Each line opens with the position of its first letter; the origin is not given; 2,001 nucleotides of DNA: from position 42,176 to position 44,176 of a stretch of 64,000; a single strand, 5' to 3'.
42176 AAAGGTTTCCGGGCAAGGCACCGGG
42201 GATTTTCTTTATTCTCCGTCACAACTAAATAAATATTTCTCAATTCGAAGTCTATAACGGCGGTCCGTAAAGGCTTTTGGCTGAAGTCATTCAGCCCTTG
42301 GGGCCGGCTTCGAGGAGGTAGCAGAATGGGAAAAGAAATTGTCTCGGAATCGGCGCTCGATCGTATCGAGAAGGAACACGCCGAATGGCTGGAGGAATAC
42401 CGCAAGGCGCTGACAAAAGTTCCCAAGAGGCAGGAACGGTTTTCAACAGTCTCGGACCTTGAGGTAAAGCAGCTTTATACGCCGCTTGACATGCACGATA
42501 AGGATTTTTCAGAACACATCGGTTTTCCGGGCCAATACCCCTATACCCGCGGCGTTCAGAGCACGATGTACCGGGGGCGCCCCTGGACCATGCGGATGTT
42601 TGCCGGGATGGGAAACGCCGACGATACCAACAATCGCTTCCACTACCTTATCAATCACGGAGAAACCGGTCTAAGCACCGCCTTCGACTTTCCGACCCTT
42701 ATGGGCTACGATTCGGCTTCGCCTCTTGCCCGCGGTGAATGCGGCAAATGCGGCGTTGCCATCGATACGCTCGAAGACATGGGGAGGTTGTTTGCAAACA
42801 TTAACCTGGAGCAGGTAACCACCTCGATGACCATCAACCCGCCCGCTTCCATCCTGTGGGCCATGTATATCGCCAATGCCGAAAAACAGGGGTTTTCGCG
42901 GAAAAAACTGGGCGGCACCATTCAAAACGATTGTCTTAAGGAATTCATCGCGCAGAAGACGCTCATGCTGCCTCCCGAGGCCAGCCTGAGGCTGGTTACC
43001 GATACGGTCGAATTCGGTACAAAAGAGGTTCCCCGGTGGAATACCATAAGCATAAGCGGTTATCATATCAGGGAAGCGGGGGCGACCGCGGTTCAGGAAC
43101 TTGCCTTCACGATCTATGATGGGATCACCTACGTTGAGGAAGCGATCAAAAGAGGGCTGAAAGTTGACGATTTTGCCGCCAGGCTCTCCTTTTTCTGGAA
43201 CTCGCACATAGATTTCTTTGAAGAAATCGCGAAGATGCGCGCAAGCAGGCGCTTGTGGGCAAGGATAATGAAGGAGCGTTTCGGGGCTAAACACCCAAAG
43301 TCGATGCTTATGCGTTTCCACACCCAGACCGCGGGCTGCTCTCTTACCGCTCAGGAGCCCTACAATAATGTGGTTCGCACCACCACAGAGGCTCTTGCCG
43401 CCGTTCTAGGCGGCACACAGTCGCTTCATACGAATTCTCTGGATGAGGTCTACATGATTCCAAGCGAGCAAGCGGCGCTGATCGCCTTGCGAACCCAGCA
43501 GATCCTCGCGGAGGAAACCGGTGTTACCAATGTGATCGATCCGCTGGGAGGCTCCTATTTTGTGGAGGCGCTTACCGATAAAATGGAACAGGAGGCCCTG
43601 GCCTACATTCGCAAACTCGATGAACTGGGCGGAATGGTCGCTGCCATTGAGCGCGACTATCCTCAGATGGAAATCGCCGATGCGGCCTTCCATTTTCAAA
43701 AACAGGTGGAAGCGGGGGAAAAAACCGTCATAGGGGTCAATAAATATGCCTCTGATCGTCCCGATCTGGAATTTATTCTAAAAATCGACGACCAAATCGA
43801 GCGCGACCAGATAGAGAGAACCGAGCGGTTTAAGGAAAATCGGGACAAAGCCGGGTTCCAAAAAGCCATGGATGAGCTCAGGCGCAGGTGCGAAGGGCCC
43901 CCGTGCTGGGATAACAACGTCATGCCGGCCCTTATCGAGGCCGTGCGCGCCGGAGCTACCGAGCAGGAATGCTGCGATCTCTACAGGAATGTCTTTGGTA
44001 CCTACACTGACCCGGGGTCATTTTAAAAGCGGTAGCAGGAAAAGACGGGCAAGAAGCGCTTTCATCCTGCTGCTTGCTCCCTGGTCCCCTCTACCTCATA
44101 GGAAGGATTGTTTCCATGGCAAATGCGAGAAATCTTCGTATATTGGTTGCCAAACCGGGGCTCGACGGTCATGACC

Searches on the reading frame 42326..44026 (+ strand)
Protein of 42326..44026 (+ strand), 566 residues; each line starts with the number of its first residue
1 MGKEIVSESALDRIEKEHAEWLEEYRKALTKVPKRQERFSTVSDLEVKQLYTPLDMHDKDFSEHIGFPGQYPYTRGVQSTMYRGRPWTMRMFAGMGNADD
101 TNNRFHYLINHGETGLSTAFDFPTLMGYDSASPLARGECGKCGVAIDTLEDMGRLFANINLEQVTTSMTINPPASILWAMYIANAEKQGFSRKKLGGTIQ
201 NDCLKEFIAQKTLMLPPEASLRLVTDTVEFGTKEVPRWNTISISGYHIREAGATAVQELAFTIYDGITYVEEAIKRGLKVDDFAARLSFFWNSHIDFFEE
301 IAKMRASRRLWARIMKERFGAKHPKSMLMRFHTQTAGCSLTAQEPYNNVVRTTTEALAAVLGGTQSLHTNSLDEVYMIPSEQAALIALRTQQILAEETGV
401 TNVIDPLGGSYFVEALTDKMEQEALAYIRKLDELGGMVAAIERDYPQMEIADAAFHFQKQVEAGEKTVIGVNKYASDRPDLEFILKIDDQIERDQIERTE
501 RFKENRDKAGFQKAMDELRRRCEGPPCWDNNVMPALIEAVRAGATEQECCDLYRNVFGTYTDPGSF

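Call 23: search_protein_families(library=pfam, proteins=[window:42326-44026:+], max_evalue=0.00001)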
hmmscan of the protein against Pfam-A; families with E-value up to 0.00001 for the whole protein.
window:42326-44026:+ (566 aa): 1 family
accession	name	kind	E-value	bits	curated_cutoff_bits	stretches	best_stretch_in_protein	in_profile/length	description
PF01642.28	MM_CoA_mutase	-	1.3e-214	713.9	22.1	1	41-558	2-512/512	Methylmalonyl-CoA mutase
